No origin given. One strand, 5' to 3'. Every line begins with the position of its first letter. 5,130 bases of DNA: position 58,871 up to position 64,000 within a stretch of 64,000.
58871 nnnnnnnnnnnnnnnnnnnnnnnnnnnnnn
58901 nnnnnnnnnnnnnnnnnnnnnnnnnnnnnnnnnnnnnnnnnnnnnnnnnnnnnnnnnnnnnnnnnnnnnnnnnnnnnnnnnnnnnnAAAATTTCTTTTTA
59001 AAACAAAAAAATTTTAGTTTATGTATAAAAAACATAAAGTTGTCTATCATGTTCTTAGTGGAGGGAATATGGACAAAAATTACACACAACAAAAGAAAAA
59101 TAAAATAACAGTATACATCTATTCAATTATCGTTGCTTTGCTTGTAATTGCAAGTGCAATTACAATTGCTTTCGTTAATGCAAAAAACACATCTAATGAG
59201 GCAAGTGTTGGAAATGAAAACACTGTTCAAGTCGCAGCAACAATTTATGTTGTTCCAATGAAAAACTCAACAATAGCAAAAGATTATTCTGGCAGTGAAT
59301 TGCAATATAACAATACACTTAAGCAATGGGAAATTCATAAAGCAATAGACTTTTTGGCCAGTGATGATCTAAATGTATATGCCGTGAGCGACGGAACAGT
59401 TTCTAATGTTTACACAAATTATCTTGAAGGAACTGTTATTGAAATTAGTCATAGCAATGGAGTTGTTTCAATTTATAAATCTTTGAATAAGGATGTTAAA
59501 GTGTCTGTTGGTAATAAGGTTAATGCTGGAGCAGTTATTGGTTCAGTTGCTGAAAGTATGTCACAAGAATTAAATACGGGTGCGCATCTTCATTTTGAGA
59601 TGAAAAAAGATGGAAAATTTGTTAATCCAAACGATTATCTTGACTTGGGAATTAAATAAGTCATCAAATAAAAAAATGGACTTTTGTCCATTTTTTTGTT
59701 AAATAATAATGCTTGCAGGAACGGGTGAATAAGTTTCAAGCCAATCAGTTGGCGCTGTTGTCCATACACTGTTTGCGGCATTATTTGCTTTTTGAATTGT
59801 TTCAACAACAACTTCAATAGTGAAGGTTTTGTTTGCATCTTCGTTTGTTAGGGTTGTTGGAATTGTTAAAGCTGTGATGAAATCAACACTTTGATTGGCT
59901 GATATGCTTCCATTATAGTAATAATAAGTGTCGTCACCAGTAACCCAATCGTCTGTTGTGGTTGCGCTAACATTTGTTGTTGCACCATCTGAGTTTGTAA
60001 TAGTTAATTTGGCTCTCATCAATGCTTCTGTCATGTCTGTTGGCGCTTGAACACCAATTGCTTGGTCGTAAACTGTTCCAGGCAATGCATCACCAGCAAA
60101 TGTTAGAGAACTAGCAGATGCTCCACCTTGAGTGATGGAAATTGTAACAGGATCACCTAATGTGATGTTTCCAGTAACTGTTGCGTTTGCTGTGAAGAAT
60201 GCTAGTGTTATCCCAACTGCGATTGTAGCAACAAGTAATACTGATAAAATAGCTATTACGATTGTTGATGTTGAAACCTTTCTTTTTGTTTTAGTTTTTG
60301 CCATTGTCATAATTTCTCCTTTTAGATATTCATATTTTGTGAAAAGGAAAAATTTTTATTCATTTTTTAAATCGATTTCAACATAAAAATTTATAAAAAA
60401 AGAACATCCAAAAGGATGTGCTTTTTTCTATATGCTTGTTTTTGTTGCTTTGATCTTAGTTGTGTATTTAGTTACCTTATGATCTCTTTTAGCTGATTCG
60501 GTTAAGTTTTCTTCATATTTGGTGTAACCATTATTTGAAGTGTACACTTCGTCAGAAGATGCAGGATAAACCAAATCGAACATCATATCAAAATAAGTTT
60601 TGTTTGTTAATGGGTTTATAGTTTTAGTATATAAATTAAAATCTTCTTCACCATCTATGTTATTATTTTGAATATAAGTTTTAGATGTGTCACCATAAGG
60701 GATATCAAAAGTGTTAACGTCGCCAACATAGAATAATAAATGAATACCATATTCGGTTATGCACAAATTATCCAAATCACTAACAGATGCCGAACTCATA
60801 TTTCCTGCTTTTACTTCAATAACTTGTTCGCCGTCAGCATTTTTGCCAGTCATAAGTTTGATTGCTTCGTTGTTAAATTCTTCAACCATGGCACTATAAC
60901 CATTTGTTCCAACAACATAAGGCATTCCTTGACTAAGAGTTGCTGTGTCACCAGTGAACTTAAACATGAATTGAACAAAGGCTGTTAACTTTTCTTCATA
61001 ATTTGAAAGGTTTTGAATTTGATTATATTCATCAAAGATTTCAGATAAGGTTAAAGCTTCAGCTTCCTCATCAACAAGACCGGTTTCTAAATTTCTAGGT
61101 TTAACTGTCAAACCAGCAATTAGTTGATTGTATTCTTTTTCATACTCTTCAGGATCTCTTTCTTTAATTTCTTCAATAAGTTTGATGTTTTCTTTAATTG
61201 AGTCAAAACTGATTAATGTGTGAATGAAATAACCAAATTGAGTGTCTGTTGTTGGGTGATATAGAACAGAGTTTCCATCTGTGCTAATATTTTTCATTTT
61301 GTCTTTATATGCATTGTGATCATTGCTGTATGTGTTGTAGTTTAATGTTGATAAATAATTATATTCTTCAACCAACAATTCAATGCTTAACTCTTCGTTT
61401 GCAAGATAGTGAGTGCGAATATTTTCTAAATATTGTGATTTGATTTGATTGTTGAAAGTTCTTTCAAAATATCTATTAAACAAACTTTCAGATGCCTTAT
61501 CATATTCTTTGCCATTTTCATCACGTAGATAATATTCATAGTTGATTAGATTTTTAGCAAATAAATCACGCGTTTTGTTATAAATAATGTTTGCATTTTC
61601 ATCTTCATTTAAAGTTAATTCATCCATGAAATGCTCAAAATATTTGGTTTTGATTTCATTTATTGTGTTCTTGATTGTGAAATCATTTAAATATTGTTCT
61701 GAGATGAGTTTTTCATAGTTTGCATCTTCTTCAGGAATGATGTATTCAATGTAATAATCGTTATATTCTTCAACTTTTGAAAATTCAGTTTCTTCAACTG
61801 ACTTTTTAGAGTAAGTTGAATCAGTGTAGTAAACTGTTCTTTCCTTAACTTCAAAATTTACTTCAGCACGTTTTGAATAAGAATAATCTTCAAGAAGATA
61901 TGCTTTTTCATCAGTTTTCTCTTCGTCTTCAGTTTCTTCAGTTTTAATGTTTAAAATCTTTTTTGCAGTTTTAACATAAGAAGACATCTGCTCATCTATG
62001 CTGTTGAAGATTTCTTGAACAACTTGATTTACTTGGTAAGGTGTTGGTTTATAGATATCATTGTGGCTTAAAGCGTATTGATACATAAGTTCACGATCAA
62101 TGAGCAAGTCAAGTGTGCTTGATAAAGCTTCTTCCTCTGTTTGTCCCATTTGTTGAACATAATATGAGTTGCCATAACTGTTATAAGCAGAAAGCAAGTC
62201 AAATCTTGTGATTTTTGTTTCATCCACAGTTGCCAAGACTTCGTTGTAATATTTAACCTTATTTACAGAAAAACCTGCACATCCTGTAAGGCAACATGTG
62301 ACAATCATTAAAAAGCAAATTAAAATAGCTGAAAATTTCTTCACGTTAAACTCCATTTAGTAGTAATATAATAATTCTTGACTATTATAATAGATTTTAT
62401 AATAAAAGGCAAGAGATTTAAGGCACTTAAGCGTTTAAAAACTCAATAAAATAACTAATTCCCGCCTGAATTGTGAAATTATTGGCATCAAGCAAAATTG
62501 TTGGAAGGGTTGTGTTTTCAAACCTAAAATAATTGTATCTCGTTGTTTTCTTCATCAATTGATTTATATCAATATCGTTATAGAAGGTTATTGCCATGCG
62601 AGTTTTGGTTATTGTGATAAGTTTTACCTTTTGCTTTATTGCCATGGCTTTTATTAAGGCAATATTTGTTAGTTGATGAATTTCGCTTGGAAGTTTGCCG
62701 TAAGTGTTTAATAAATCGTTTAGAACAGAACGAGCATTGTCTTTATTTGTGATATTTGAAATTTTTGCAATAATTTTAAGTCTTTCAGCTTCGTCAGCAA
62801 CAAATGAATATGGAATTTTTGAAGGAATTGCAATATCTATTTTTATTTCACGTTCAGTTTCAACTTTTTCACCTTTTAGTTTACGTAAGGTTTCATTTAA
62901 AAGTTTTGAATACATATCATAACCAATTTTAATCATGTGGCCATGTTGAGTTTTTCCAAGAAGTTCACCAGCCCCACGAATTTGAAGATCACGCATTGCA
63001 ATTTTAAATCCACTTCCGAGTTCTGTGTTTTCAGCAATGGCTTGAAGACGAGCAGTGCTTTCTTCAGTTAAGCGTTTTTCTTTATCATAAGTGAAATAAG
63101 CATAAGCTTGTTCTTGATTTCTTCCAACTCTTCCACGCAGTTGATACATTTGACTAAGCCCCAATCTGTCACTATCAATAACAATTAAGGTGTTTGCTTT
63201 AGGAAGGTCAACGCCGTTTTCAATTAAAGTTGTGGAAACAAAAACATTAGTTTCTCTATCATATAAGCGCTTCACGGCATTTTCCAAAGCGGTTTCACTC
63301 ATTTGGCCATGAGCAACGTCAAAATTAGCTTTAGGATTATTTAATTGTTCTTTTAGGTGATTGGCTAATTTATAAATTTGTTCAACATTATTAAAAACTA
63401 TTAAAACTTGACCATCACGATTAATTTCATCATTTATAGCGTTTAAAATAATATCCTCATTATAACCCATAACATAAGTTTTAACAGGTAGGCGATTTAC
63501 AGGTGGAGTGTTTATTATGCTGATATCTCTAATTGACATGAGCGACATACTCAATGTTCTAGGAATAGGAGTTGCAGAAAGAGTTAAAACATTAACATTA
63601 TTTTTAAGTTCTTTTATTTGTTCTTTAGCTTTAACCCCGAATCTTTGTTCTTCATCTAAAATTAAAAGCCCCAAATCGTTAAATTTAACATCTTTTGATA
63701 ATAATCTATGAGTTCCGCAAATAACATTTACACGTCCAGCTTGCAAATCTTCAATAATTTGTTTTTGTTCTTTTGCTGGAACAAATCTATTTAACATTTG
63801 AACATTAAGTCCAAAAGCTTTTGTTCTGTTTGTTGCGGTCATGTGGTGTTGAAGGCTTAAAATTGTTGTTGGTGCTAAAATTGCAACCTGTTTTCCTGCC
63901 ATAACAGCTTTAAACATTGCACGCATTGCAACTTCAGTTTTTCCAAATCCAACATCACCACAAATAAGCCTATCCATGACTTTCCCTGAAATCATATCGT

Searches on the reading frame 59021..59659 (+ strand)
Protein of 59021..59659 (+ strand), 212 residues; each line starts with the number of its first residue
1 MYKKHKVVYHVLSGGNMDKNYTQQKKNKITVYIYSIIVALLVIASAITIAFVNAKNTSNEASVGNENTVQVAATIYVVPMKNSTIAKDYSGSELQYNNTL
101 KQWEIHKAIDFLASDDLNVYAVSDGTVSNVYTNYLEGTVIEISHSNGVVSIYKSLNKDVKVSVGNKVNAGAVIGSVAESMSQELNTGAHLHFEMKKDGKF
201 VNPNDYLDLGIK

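Call 39: search_protein_families(library=pfam, proteins=[window:59021-59659:+], max_evalue=0.001)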
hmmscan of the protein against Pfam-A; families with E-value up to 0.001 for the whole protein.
window:59021-59659:+ (212 aa): 1 family
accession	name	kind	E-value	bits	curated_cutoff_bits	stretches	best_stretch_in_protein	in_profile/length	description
PF01551.29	Peptidase_M23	-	2.7e-22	79.2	28.7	1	105-203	2-96/96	Peptidase family M23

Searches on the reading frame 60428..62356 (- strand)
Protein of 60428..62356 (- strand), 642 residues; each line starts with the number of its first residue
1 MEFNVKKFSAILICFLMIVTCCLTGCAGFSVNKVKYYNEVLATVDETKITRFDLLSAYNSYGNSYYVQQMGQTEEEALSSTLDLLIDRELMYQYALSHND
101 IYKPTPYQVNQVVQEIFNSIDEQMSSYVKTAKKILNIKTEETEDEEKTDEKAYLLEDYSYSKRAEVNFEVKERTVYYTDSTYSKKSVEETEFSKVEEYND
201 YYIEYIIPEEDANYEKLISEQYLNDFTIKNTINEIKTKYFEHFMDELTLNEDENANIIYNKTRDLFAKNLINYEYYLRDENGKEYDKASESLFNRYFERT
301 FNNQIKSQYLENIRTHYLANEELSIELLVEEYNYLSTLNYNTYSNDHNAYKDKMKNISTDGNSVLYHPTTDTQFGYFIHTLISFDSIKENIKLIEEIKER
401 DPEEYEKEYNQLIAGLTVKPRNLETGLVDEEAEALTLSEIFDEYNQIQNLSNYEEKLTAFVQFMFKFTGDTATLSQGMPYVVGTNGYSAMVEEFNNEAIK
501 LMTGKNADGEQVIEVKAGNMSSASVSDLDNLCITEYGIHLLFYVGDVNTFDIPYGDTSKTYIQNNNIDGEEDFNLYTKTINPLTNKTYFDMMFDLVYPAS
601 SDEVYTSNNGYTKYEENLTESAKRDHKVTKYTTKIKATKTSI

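Call 40: search_protein_families(library=pfam, proteins=[window:60428-62356:-], max_evalue=0.001)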
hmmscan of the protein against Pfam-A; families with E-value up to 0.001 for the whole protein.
window:60428-62356:- (642 aa): 1 family
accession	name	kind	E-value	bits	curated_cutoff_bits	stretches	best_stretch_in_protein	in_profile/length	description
PF13624.11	SurA_N_3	-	9e-06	26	27.2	1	6-98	10-104/162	SurA-like N-terminal domain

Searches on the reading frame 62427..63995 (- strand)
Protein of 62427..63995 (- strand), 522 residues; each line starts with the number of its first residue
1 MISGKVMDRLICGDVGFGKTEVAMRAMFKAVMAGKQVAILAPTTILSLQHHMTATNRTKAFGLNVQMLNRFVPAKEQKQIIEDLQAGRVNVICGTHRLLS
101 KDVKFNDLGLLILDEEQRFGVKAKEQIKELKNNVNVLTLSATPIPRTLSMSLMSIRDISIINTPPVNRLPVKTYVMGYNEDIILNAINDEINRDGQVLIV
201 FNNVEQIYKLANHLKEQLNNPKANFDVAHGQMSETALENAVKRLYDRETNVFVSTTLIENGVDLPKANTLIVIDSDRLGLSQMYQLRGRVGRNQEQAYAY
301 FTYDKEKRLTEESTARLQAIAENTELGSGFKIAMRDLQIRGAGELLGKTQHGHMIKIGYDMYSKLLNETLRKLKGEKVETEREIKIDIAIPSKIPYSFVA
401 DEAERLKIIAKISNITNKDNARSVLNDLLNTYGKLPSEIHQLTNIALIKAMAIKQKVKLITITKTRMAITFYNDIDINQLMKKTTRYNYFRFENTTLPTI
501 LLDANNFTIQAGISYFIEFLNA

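Call 40: search_protein_families(library=pfam, proteins=[window:62427-63995:-], max_evalue=0.001)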
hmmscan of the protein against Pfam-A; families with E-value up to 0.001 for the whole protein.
window:62427-63995:- (522 aa): 6 families
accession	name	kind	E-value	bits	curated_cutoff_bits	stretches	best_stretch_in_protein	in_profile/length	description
PF00270.35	DEAD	-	6.9e-24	84.9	26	1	8-148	16-164/167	DEAD/DEAH box helicase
PF00271.37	Helicase_C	-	4.1e-21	75.8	23.5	1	186-293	9-109/110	Helicase conserved C-terminal domain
PF03461.20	TRCF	-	4e-15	56.4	25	1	390-477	3-90/95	TRCF domain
PF22590.2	Cas3-like_C_2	-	1.2e-07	32.4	27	1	194-294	2-105/106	CRISPR-associated nuclease/helicase Cas3, C-terminal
PF04851.21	ResIII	-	4.4e-07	30.4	22.5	1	14-143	31-162/164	Type III restriction enzyme, res subunit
PF13401.12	AAA_22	-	0.0001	23.1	27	0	10-148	9-120/130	AAA domain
